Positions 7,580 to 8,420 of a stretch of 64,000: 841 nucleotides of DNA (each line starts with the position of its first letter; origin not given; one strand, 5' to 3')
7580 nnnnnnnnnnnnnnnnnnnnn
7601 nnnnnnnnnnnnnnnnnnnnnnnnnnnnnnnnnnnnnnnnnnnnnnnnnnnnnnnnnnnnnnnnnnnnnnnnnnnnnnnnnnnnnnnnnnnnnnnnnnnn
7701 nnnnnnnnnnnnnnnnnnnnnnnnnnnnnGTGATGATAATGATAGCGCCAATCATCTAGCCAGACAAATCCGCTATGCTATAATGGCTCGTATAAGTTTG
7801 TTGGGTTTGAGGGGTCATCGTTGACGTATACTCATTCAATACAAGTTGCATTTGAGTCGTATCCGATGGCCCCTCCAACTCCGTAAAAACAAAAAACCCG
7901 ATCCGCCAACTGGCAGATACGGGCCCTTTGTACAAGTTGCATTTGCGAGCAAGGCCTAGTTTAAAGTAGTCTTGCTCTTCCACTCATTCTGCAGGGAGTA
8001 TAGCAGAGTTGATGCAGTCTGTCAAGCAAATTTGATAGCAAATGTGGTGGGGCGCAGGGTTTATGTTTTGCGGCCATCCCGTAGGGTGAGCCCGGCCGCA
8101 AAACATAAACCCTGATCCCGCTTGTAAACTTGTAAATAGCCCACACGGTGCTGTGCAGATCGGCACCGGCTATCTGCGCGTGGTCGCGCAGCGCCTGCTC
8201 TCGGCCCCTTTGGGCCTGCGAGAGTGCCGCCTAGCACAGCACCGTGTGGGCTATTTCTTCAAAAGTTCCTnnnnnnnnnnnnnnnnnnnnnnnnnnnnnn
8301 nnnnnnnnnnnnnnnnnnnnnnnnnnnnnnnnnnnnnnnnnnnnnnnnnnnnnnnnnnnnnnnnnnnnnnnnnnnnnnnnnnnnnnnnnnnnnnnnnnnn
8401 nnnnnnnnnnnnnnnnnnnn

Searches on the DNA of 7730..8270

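Call 53: search_rna_families(source=window, start=7730, end=8270, threshold=evalue, max_evalue=1)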
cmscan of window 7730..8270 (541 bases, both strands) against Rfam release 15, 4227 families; matches with E-value up to 1: 5.
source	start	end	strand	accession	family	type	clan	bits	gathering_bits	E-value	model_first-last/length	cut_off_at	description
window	8045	8123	+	RF03558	mir-629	Gene; miRNA;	-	30.7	72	0.0052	1-83/83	no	mir-629 microRNA precursor family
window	8055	8115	-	RF04110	MIR5084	Gene; miRNA;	-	28.7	110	0.0022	1-122/122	no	MIR5084 microRNA precursor family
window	8054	8114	+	RF04110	MIR5084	Gene; miRNA;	-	27.7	110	0.004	1-122/122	no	MIR5084 microRNA precursor family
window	8047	8123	+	RF03566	mir-4875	Gene; miRNA;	-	23.5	90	0.026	1-73/73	no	mir-4875 microRNA precursor family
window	8122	8232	+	RF02145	MEG8_1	Gene; lncRNA;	-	15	70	0.37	1-97/97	no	Maternally expressed 8 exon 1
